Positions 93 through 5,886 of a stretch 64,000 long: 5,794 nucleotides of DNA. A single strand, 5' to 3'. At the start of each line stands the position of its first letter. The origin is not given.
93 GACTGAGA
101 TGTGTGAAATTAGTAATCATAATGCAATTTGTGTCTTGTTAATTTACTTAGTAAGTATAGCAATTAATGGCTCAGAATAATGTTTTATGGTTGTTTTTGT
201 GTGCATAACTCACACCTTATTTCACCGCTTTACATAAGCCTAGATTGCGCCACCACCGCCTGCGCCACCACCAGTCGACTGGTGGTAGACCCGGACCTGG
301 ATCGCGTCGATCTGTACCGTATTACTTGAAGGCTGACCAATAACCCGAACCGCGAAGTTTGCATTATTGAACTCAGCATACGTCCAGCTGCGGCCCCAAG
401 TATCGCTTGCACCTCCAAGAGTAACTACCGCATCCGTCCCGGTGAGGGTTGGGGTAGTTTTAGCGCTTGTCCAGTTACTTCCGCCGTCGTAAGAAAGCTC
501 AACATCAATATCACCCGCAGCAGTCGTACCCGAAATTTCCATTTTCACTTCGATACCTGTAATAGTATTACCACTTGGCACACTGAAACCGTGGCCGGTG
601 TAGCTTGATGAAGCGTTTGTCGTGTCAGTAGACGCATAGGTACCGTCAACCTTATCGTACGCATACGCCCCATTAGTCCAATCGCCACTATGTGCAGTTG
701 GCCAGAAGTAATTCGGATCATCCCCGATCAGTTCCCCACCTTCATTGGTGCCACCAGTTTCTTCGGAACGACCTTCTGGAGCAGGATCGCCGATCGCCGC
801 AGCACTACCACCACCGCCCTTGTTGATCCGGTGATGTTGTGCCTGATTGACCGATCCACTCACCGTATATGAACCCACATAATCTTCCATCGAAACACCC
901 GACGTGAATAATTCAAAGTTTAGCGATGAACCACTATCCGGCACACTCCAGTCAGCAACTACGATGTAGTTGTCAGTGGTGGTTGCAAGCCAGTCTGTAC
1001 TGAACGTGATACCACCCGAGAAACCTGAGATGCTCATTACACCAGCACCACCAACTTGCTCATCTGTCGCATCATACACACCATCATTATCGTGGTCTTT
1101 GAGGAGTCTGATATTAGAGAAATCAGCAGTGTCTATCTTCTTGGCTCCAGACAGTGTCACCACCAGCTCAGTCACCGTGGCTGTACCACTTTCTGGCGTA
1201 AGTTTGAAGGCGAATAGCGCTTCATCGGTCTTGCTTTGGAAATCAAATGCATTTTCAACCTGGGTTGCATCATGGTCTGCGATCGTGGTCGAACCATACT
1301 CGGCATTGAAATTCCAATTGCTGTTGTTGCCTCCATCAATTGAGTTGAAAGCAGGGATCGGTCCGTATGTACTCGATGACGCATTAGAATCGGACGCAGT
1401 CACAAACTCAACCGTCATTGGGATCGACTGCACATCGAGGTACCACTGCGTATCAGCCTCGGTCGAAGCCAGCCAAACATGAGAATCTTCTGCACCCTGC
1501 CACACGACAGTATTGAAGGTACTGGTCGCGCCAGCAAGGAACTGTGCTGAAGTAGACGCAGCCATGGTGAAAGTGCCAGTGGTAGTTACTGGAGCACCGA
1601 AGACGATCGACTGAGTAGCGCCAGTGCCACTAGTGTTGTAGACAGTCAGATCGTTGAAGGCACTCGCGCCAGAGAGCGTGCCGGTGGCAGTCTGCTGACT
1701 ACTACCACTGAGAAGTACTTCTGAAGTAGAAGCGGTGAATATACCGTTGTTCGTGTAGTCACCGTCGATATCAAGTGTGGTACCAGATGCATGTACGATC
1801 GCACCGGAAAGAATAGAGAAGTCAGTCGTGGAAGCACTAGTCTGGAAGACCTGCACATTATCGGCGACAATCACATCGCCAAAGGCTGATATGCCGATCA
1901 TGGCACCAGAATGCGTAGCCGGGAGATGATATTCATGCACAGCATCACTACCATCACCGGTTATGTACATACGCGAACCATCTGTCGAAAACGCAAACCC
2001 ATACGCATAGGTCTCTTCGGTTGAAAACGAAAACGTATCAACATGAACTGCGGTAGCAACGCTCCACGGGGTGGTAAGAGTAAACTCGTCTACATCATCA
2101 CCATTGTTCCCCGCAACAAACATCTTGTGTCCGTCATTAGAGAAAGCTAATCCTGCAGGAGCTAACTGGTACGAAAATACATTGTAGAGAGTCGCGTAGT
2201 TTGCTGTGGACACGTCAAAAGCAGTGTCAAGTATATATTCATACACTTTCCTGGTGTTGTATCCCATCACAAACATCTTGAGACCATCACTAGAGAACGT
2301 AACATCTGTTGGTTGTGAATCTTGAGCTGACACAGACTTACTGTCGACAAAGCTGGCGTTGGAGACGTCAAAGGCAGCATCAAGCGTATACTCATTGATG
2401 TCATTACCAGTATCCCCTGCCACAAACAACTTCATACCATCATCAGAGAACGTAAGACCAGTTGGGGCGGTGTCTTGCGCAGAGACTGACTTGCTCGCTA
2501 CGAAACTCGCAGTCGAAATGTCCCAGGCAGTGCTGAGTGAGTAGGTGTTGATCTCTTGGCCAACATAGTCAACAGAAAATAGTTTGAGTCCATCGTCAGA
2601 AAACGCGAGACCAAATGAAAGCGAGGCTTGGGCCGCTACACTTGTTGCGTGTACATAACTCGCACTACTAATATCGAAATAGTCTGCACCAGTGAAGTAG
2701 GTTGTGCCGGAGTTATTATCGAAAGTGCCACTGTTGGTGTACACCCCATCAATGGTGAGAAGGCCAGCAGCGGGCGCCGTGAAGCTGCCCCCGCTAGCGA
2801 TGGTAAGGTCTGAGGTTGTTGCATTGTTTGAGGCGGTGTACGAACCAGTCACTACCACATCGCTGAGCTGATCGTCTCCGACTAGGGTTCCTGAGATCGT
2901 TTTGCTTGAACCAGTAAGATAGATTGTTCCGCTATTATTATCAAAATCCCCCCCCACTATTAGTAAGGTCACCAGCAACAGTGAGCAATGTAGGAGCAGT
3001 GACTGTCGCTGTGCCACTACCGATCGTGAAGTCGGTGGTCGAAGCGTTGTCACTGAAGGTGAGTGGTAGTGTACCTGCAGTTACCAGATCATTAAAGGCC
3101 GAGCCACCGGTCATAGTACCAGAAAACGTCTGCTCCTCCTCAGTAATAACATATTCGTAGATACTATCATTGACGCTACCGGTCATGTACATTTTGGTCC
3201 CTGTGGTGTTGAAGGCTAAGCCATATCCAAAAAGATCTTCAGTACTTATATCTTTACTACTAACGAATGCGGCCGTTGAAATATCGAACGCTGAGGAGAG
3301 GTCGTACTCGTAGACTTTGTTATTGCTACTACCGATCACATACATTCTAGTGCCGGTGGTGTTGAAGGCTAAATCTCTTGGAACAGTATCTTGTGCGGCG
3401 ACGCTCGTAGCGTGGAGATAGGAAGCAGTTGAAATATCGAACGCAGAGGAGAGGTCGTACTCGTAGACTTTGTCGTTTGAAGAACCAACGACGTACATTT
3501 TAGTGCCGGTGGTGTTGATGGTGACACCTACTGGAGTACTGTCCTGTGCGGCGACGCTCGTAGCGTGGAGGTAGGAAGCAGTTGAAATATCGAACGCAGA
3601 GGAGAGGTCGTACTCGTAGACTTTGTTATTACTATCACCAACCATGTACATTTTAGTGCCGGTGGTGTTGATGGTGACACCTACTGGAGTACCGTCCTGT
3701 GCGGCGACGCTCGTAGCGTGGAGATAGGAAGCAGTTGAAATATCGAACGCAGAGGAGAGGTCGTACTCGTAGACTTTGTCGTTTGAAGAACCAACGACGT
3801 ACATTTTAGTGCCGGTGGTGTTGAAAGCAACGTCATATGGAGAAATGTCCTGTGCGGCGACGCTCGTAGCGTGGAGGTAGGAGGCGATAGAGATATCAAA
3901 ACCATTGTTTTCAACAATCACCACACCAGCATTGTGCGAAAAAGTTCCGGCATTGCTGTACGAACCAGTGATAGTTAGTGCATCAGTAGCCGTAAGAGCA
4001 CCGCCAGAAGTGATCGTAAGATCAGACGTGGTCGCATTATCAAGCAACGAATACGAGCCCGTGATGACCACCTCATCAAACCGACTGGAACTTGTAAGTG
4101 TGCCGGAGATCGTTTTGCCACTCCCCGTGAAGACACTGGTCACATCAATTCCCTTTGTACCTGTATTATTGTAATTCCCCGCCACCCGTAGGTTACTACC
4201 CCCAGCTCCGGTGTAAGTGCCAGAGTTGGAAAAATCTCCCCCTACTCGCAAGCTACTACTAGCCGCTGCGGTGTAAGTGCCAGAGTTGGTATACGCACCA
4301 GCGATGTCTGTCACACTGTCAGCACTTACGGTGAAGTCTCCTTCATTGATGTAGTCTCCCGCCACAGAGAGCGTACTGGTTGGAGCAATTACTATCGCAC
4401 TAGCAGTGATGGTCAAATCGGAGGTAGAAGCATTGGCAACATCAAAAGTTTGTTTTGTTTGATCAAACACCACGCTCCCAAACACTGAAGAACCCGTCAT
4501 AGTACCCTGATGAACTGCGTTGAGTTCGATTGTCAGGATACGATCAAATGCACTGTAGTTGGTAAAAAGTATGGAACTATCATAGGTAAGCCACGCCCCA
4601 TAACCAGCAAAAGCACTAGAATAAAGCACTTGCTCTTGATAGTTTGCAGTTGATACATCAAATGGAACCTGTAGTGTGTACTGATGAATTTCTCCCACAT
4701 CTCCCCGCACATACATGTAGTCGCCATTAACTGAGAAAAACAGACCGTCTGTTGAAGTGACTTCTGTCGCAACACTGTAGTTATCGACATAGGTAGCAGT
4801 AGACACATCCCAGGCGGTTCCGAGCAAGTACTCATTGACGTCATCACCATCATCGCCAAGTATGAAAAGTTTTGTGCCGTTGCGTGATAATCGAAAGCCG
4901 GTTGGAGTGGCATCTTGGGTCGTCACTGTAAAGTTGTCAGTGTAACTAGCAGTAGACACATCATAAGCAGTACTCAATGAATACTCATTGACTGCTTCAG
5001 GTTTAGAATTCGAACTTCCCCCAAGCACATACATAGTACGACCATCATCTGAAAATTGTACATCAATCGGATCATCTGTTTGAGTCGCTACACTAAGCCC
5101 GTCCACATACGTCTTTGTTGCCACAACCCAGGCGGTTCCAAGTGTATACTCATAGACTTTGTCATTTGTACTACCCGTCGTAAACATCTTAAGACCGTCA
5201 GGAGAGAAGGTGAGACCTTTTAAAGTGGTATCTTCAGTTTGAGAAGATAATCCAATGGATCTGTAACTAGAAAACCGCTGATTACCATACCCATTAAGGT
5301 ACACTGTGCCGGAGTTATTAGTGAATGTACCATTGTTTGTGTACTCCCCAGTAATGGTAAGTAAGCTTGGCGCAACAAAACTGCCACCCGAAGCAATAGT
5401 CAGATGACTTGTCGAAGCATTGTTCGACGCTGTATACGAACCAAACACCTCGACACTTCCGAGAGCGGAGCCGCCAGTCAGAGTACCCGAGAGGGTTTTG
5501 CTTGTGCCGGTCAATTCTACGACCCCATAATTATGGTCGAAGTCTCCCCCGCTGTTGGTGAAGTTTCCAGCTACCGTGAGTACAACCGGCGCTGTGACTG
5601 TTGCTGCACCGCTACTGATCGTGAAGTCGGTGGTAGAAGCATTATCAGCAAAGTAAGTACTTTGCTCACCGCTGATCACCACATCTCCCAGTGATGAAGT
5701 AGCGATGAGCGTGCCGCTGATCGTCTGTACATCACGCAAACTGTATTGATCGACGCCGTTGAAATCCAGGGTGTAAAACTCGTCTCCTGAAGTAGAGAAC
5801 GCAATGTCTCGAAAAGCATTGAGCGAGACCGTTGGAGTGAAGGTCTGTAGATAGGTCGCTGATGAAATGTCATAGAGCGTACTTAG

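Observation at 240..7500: Array of at least ~25 beta-propeller-blade-like 45-50-aa repeats, including five near-identical 150-bp tandem DNA copies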

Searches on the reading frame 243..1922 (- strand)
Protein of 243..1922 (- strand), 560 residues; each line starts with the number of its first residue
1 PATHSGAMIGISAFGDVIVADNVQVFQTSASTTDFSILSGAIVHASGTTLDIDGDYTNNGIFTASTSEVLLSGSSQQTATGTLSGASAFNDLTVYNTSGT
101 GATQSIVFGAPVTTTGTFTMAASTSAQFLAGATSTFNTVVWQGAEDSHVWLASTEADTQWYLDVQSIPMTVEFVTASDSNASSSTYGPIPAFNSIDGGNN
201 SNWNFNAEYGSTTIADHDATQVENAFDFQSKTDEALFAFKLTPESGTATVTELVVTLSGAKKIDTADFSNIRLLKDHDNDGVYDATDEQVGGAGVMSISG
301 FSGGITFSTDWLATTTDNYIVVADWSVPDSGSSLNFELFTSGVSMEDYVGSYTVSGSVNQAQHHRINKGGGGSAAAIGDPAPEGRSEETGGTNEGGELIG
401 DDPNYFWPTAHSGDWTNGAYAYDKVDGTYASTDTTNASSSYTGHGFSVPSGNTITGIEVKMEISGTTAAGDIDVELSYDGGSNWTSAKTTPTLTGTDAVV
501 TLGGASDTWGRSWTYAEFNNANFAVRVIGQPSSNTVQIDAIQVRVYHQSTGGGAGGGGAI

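Call 28: find_related_loci(query=window:243-1922:-, collection=genome_contigs, flank=10000)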
Query seq(560 aa) (560 aa) in genome_contigs; peptide patterns used: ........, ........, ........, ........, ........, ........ (x = any residue, [..] = any of these).
13 stretches matched a pattern; 2 encode a relative of the query (tblastn E <= 1e-3); 2 distinct loci.
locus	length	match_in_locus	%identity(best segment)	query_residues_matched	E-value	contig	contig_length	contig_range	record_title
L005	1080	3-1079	100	131-489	0e+0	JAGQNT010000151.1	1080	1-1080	MAG: Candidatus Saccharibacteria bacterium isolate HKST-UBA75 k127_2573928, whole genome shotgun sequence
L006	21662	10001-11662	53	3-548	3e-163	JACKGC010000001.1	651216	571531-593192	MAG: Candidatus Nomurabacteria bacterium isolate HK-STAS-PATE-21 HK-STAS-PATE-21_1, whole genome shotgun sequence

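Call 36: search_protein_families(library=phrogs, proteins=[window:243-1922:-], max_evalue=0.001)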
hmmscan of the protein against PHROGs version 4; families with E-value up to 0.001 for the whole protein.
seq(560 aa): 0 families

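Call 60: search_protein_families(library=pfam, proteins=[L006:6521-11701:+, L006:237-6518:+], max_evalue=0.01)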
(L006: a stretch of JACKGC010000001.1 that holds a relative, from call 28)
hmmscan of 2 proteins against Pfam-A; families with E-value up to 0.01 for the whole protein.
L006:6521-11701:+ (1726 aa): 0 families

L006:237-6518:+ (2093 aa): 0 families

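Call 79: search_solved_structures(query=window:243-1922:-, max_evalue=1)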
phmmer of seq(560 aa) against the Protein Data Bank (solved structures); distinct sequences matched with E-value up to 1: 0.

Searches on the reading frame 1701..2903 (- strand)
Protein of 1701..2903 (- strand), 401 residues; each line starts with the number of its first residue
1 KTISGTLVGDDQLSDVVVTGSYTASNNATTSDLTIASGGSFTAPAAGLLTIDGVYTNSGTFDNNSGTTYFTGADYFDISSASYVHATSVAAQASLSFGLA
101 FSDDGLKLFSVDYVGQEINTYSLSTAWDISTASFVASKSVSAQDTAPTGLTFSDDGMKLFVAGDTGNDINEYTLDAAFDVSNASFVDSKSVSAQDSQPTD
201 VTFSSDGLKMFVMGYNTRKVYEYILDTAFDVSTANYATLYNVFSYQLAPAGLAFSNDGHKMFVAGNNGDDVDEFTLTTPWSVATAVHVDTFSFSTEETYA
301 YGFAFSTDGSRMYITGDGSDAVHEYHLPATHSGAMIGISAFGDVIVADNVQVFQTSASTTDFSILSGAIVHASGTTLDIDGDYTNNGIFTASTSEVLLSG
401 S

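Call 54: predict_structure(alignment_id=A2)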
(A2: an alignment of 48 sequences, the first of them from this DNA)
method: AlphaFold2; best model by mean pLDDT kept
length: 401 residues; sequences in the alignment: 48
mean_pLDDT: 85.5   pTM: 0.78
mean pLDDT of the five models: 85.5, 84.5, 83.5, 76.8, 74.0
residues with pLDDT >= 90: 236; 70-90: 92; 50-70: 51; < 50: 22
segments of 3 or more residues with pLDDT < 50: 1-11, 332-339
pLDDT, mean of each block of 10 residues (from residue 1): 40 72 83 84 80 76 67 72 94 92 97 97 97 97 98 98 97 98 98 98 98 98 98 98 96 94 94 95 97 95 93 93 88 45 57 69 71 75 77 58 44
secondary structure, 60 per line:
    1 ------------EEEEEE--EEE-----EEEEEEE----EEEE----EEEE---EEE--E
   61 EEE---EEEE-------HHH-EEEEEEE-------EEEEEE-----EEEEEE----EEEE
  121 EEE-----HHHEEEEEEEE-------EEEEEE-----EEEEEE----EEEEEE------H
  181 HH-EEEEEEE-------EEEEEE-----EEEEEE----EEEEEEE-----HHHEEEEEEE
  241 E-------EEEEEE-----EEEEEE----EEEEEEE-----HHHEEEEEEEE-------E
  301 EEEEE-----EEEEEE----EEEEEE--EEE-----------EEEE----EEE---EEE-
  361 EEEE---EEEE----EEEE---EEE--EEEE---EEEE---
elements in order: E13-18 E21-23 E29-35 E40-43 E48-51 E55-57 E60-63 E67-70 E82-88 E96-101 E107-112 E117-123 E132-139 E147-152 E158-163 E168-173 E184-190 E198-203 E209-214 E219-225 E234-241 E249-254 E260-265 E270-276 E285-292 E300-305 E311-316 E321-326 E329-331 E343-346 E351-353 E357-359 E361-364 E368-371 E376-379 E383-385 E388-391 E395-398

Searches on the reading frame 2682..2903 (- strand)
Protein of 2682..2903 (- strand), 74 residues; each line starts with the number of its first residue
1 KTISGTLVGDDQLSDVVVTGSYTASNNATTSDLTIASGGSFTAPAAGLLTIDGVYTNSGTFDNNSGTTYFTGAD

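Call 83: search_protein_representatives(alignment_id=A3)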
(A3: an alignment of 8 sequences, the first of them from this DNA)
Query: 8 sequences, 73 profile positions. Proteins with E-value up to 0.001 (for the whole library): 857; up to 1e-10: 303; up to 1e-30: 104. The best 150 are listed.
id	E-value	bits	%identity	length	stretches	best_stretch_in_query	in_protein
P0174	1.0e-171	573.1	-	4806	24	2-71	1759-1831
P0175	5.5e-160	535.5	-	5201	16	1-71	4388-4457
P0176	7.6e-143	480.6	-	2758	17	4-72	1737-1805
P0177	3.3e-127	430.5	-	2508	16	1-72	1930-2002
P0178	1.1e-125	425.7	-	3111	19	1-72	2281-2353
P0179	7.7e-114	387.7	-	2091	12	1-71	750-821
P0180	1.7e-110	377.0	-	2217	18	2-71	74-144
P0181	5.7e-107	365.7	-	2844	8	1-72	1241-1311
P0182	5.7e-106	362.5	-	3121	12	2-72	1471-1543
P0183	1.3e-104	358.1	-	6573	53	16-72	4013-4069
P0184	1.3e-103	354.9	-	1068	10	3-72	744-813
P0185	2.5e-103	354.0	-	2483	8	2-72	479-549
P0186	1.5e-100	345.1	-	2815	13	1-71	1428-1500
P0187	2.0e-100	344.7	-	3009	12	1-72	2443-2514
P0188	3.6e-98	337.5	-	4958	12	1-71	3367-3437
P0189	3.3e-97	334.4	-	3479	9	2-70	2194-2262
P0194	5.1e-84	292.1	-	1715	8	1-71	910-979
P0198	1.6e-70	248.9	-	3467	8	1-71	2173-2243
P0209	3.9e-62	222.0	-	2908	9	1-71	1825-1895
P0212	3.7e-60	215.7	-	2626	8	3-72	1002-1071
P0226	5.1e-50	183.2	-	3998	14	2-71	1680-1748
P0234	7.9e-47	173.0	-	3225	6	2-72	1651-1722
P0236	6.2e-45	166.9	-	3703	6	2-71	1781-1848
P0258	4.5e-36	138.5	-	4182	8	2-63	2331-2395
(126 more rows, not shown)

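Call 86: list_cluster_members(proteins=[P0258, P0236, P0189, P0234, P0198, P0226, P0185, P0209, P0194, P0212])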
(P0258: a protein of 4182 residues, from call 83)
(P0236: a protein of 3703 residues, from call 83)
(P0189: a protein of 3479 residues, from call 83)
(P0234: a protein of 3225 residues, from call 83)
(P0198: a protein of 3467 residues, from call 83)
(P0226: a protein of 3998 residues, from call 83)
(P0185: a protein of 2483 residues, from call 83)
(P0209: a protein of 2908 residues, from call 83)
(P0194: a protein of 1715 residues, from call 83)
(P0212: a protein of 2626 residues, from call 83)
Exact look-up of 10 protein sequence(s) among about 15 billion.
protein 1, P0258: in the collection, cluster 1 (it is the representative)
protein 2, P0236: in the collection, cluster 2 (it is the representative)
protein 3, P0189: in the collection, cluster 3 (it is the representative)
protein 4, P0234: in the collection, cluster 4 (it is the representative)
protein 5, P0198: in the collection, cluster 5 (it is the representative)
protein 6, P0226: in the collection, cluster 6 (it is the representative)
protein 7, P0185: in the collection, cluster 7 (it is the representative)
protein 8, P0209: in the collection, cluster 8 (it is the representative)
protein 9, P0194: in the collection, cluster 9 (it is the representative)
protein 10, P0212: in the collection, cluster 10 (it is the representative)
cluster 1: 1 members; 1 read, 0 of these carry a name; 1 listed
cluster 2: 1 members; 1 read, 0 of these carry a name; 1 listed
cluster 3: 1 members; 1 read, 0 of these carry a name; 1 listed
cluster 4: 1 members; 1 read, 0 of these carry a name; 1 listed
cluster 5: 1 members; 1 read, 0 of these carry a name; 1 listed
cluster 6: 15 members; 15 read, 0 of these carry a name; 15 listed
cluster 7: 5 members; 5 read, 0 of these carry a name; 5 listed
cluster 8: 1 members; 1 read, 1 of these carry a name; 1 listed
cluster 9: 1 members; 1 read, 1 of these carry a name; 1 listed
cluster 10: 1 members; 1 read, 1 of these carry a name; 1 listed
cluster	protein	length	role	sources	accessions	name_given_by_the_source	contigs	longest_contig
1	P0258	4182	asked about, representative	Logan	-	-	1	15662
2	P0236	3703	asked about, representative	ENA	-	-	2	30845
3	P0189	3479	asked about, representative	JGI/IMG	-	-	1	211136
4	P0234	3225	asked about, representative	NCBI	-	-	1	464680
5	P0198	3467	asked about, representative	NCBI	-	-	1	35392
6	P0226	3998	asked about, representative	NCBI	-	-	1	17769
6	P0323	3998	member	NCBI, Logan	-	-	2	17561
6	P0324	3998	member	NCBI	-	-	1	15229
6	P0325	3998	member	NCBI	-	-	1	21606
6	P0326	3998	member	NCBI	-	-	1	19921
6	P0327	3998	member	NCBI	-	-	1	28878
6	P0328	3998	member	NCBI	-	-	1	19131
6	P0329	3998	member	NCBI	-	-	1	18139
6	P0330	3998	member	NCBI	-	-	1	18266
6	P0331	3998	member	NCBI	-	-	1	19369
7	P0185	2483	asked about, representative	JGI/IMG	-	-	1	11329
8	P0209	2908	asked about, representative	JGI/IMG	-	6-phosphogluconolactonase (cycloisomerase 2 family)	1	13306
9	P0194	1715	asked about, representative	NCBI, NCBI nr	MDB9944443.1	hypothetical protein OAD26_00385, partial [bacterium] | hypothetical protein [bacterium]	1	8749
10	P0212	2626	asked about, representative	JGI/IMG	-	6-phosphogluconolactonase (cycloisomerase 2 family)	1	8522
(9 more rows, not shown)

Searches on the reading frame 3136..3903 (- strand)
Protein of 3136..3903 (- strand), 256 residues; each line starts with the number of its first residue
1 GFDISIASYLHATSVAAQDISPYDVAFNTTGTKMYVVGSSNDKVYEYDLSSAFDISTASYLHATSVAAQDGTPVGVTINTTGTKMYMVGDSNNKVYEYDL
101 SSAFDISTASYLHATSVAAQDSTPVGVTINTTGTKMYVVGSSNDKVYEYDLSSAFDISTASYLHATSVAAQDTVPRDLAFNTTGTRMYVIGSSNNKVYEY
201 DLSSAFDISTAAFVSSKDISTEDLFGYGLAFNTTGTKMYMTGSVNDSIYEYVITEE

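Call 87: search_protein_families(library=pfam, proteins=[window:3136-3903:-], max_evalue=1)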
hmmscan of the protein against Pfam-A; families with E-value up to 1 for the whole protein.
seq(256 aa): 24 families
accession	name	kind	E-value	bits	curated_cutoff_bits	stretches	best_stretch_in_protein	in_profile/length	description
PF08450.18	SGL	-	1.1e-10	42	26.3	2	166-205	127-166/246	SMP-30/Gluconolactonase/LRE-like region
PF19112.6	VanA_C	-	2.9e-10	41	23.5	1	155-195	13-56/193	Vanillate O-demethylase oxygenase C-terminal domain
PF16146.10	DUF4854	-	6.3e-09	36.6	28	3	78-123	21-66/102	Domain of unknown function (DUF4854)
PF25210.1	Kelch_FKB95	-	1.5e-08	35.1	70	2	116-250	25-156/268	FKB95, Kelch-repeats domain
PF24681.1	Kelch_KLHDC2_KLHL20_DRC7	-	2e-08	34.2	50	1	28-242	5-220/221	KLHDC2/KLHL20/DRC7 Kelch-repeats domain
PF20774.2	InhA-like_VEG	-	1e-05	26.2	27.6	1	15-95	78-154/158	Immune inhibitor A-like metallopeptidase, VEG domain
PF25171.1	Beta-prop_WDR36-Utp21_1st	-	1.8e-05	24.8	80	2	54-184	136-255/266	WDR36/Utp21 first beta-propeller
PF10282.15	Lactonase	-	2.9e-05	23.9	21.7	1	20-203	37-221/344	Lactonase, 7-bladed beta-propeller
PF22243.2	DUF5018-rel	-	7.3e-05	23.4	28.1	1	92-146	59-109/115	DUF5018-related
PF20781.2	TssR_C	-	0.0022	18.6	25.7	0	191-220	53-82/141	TssR C-terminal domain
PF12509.13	DUF3715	-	0.0031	18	28.5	0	105-148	97-143/150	Protein of unknown function (DUF3715)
PF22409.2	TopoV_HHH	-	0.0036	17.6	27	0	202-212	3-13/29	Topoisomerase V, HHH domain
PF16460.11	Phage_TTP_11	-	0.0049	17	28.4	0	77-107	2-32/154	Phage tail tube, TTP, lambda-like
PF23393.2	Beta-prop_WDR90_POC16_2nd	-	0.0082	15.8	60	0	104-198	63-153/291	WDR90/POC16, second beta-propeller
PF25745.1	Phage_GP58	-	0.013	15.7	27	0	33-43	16-26/35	Bacteriophage GP58 protein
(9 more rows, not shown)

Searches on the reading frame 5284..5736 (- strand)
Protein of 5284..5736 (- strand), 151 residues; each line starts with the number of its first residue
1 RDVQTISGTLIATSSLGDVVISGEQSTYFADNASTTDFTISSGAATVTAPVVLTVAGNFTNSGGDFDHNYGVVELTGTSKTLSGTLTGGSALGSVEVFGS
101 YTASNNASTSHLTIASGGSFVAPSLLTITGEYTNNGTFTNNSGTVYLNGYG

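Call 87: search_protein_families(library=pfam, proteins=[window:5284-5736:-], max_evalue=1)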
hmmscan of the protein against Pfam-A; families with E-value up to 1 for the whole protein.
seq(151 aa): 1 family
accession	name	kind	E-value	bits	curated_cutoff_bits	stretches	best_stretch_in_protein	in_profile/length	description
PF20164.4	GspA_SrpA_N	-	0.071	13.9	27.4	1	18-61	36-74/117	GspA/SrpA SigLec-like domain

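Call 88: search_protein_families(library=ncbifam, proteins=[window:5284-5736:-], max_evalue=1)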
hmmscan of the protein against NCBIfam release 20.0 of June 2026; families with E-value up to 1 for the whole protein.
seq(151 aa): 1 family
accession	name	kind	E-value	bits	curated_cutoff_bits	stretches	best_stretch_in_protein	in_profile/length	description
NF033207.2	midcut_by_XrtH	subfamily_domain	0.27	11.3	45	1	81-144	68-134/175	midcut-by-XrtH protein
